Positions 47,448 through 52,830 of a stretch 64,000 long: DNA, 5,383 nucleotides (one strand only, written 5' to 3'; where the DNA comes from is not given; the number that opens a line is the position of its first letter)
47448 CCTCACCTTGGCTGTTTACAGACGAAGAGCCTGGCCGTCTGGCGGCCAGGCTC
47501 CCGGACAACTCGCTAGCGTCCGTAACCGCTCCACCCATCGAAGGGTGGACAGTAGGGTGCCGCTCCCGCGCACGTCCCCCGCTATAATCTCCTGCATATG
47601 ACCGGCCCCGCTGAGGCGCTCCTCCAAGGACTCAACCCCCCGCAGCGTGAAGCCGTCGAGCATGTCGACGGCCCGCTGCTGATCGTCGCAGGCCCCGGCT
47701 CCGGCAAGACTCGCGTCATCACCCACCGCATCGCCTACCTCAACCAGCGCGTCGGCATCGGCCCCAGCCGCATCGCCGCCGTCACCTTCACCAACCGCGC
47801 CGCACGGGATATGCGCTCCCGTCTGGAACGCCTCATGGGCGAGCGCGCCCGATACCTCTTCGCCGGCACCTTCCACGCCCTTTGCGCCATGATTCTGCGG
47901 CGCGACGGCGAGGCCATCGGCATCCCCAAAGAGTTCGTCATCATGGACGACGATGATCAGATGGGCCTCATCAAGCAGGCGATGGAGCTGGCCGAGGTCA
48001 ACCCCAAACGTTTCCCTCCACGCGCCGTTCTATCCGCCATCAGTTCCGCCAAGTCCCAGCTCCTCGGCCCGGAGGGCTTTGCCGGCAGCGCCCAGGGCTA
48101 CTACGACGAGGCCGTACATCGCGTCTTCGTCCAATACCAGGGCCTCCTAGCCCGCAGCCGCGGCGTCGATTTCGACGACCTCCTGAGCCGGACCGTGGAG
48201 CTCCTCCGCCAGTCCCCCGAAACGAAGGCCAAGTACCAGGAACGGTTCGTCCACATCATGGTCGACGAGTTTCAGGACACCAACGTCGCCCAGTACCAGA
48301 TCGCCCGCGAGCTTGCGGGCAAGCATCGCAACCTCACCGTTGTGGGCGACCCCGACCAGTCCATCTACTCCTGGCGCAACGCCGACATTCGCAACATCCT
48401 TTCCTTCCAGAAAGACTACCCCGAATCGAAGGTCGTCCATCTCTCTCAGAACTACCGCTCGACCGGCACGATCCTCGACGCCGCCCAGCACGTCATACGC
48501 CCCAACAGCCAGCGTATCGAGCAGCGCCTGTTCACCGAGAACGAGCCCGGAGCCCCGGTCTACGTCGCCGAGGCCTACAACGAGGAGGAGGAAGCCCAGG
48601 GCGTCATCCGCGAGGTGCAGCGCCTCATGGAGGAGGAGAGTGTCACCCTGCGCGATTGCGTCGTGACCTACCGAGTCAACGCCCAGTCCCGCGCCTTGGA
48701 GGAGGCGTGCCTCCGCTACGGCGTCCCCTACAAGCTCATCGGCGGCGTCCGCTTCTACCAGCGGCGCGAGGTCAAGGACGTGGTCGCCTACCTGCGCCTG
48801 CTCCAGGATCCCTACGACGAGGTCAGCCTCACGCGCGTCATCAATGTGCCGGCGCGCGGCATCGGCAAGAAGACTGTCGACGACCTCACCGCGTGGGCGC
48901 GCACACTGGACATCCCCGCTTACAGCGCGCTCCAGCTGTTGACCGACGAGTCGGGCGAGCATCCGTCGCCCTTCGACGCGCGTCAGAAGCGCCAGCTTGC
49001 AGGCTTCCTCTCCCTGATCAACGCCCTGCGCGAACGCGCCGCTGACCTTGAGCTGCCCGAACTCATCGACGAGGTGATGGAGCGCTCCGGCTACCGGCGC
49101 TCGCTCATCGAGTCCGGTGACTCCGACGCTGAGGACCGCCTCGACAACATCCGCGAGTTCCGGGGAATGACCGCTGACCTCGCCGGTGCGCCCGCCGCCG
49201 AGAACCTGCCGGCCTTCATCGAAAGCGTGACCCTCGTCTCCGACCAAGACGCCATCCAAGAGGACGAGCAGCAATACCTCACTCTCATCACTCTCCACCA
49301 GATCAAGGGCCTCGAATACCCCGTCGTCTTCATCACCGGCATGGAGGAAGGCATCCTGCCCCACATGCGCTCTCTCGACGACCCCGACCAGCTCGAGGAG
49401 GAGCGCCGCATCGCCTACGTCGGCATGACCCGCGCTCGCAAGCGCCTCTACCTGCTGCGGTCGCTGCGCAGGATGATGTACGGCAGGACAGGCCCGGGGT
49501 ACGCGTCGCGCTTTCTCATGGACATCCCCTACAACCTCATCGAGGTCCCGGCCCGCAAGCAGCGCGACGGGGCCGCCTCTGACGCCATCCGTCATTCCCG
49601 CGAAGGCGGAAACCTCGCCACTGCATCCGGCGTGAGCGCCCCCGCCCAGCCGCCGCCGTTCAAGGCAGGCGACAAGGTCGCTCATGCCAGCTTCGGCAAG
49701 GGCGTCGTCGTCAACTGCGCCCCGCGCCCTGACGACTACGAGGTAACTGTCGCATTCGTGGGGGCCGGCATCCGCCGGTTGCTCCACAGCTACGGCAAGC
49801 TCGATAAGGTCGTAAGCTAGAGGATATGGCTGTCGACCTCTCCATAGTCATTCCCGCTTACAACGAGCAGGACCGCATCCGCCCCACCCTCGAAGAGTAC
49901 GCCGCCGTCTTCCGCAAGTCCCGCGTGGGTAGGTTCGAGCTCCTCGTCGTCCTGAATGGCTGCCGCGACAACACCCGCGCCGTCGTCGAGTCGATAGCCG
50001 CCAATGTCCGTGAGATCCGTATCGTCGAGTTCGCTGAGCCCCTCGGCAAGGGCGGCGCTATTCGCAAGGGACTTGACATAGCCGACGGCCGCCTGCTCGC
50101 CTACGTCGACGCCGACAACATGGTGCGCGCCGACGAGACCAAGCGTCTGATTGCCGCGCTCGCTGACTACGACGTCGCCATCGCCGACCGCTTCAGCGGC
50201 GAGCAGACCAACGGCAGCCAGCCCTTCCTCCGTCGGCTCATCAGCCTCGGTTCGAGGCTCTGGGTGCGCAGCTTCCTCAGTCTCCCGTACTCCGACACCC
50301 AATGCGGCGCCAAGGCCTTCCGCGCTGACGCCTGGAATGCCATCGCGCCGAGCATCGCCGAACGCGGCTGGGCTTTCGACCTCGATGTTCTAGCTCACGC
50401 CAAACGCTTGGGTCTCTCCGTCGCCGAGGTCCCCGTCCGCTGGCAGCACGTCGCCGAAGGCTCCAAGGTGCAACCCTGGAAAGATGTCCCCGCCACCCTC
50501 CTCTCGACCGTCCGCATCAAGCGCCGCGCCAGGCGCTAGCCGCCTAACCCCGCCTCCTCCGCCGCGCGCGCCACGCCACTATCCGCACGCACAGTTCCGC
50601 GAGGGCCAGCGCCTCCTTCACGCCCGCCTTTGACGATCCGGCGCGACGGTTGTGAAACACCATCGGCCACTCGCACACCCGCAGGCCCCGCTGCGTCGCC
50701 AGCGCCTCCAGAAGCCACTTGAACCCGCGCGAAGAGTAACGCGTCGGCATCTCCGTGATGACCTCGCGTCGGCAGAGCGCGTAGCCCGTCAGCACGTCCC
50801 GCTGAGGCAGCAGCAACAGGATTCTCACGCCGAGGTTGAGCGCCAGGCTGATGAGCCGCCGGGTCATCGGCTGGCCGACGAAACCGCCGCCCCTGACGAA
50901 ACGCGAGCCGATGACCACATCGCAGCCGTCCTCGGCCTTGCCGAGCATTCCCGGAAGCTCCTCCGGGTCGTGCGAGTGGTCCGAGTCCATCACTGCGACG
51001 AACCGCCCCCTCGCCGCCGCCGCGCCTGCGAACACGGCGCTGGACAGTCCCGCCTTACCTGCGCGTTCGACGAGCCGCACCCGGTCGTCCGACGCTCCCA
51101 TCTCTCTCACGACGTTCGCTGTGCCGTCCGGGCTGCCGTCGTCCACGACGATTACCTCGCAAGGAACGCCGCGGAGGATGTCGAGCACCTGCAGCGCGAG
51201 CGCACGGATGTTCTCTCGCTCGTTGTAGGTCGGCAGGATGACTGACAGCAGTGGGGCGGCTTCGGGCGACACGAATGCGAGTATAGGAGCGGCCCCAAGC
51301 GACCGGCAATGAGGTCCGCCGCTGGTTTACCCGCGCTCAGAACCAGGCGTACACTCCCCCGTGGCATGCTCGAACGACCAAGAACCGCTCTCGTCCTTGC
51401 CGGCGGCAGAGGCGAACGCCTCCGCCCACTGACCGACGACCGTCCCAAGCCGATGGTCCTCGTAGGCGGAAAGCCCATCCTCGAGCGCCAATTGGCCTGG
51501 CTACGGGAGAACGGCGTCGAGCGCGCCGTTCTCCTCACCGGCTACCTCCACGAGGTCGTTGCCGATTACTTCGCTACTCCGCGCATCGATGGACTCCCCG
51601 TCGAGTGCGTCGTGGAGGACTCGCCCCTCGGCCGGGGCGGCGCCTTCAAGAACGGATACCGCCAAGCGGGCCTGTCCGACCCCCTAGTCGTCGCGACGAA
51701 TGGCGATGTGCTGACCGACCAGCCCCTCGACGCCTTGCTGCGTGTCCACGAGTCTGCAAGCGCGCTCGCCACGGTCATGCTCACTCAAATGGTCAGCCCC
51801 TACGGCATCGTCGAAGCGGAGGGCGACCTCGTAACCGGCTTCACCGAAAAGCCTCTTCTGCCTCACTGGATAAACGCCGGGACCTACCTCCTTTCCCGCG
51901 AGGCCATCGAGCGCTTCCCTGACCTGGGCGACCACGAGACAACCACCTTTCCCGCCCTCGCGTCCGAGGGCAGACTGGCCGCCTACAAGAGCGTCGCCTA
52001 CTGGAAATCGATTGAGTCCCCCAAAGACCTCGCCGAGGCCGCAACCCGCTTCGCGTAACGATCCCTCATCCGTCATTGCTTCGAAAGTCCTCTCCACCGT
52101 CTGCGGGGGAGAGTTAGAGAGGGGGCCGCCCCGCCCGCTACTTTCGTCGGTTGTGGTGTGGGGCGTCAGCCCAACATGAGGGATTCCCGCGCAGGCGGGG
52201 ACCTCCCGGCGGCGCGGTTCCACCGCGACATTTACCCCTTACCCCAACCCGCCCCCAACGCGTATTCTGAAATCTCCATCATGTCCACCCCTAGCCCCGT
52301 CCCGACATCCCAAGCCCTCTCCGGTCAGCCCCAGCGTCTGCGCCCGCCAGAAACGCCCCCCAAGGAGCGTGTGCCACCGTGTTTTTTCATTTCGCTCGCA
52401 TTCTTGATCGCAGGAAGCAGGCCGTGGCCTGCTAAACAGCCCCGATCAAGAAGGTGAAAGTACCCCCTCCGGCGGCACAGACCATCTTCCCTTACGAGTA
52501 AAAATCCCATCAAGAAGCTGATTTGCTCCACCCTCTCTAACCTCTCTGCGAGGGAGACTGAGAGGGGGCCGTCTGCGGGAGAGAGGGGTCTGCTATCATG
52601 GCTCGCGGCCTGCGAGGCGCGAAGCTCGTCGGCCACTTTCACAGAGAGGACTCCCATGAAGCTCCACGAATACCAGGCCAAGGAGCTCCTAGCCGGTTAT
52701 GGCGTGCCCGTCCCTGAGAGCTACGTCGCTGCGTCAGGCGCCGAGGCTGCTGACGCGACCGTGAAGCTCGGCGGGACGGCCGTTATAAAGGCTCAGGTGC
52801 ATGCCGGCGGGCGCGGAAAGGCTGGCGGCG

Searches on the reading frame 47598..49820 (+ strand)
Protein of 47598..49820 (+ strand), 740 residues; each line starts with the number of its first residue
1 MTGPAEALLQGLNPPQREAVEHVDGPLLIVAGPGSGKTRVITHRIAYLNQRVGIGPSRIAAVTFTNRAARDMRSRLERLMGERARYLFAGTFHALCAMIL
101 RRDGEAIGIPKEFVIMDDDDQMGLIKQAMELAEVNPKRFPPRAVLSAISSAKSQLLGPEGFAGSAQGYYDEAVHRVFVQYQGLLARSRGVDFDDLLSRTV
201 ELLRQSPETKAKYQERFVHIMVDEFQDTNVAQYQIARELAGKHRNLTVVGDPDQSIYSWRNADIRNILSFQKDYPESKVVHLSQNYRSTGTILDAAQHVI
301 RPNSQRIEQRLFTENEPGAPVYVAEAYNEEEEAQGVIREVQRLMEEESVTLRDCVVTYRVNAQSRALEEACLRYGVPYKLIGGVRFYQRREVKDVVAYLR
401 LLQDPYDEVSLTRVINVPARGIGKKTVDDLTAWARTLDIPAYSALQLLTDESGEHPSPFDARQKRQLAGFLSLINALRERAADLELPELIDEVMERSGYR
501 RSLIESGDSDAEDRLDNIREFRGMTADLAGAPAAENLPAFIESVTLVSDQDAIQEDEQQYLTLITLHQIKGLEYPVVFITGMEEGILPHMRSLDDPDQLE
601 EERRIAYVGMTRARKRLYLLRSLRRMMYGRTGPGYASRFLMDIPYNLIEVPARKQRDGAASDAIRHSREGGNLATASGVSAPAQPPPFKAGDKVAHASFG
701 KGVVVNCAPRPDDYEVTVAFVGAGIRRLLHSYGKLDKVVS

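Call 31: search_protein_families(library=pfam, proteins=[window:47598-49820:+])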
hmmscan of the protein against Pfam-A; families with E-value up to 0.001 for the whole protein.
window:47598-49820:+ (740 aa): 9 families
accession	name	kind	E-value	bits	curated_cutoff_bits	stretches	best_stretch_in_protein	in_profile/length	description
PF00580.27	UvrD-helicase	-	1.1e-84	284.8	23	1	12-275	1-271/271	UvrD/REP helicase N-terminal domain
PF13361.12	UvrD_C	-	1.9e-68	231.9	25.6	1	280-619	1-345/350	UvrD-like helicase C-terminal domain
PF13245.12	AAA_19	-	3e-25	89.4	25.1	1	16-258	1-132/134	AAA domain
PF13538.12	UvrD_C_2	-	1.4e-10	41.3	27.4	1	561-620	2-52/52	UvrD-like helicase C-terminal domain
PF21196.3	PcrA_UvrD_tudor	-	2.7e-09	37.2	23.9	1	691-732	2-43/48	PcrA/UvrD tudor domain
PF13604.12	AAA_30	-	5.9e-06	26.6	27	0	12-76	2-66/191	AAA domain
PF01443.25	Viral_helicase1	-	1.5e-05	25.3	21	0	553-620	169-227/228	Viral superfamily 1 RNA helicase core domain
PF13086.12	AAA_11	-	1.8e-05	25.1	27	0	12-78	2-74/257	AAA domain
PF13401.12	AAA_22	-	0.00027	21.7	27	0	24-123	5-97/130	AAA domain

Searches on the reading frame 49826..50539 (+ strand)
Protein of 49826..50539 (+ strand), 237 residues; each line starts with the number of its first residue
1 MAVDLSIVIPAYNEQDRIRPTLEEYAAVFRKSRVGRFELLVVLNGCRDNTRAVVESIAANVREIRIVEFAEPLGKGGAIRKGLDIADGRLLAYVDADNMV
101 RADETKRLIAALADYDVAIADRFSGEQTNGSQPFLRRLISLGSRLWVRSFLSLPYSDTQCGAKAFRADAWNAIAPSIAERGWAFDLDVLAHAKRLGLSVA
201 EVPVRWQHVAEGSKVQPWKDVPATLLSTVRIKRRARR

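Call 31: search_protein_families(library=pfam, proteins=[window:49826-50539:+])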
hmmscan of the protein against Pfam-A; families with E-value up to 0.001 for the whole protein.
window:49826-50539:+ (237 aa): 4 families
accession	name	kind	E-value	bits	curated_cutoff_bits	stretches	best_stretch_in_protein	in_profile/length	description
PF00535.33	Glycos_transf_2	-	3.7e-22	79.5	23.3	1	6-137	1-130/168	Glycosyl transferase family 2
PF13641.12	Glyco_tranf_2_3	-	2.5e-11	44.5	27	1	5-121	3-120/230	Glycosyltransferase like family 2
PF13704.12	Glyco_tranf_2_4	-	7.4e-05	23.6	27.5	0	13-105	2-89/98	Glycosyl transferase family 2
PF10111.15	Glyco_tranf_2_2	-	0.00013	22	27.3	1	6-108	1-102/276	Glycosyltransferase like family 2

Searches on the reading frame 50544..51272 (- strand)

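Call 32: search_protein_families(library=pfam, proteins=[window:50544-51272:-])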
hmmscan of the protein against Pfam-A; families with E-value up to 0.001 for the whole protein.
window:50544-51272:- (242 aa): 3 families
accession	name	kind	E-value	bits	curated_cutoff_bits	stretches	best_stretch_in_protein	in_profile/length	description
PF00535.33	Glycos_transf_2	-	2.5e-33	115.8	23.3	1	10-172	1-164/168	Glycosyl transferase family 2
PF13641.12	Glyco_tranf_2_3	-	1.9e-08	35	27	1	9-126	3-125/230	Glycosyltransferase like family 2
PF10111.15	Glyco_tranf_2_2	-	0.00097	19.1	27.3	0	10-109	1-102/276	Glycosyltransferase like family 2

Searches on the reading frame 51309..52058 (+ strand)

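Call 32: search_protein_families(library=pfam, proteins=[window:51309-52058:+])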
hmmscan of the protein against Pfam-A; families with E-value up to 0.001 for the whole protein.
window:51309-52058:+ (249 aa): 2 families
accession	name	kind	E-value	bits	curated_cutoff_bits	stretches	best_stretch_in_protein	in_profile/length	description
PF00483.29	NTP_transferase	-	3.7e-29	102.5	21.2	1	27-246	2-240/245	Nucleotidyl transferase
PF12804.13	NTP_transf_3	-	2.2e-11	44.6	27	1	27-155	1-119/160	MobA-like NTP transferase domain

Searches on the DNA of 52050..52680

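Call 66: search_rna_families(source=window, start=52050, end=52680, threshold=evalue, max_evalue=5)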
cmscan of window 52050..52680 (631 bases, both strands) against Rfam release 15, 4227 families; matches with E-value up to 5: 4.
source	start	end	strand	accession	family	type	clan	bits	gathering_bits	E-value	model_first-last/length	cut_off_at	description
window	52186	52199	-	RF01356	CRISPR-DR28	Gene; CRISPR;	-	17.4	35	3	8-21/24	no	CRISPR RNA direct repeat element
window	52525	52573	-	RF03406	mir-3099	Gene; miRNA;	-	16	95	3.7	1-84/84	no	mir-3099 microRNA precursor family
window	52099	52178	+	RF00226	IRES_n-myc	Cis-reg; IRES;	-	12.7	40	0.059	1-322/322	no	n-myc internal ribosome entry site (IRES)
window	52114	52256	-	RF02690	BTH_s1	Gene; sRNA;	-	11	74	4.6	1-205/205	no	Burkholderia sRNA 1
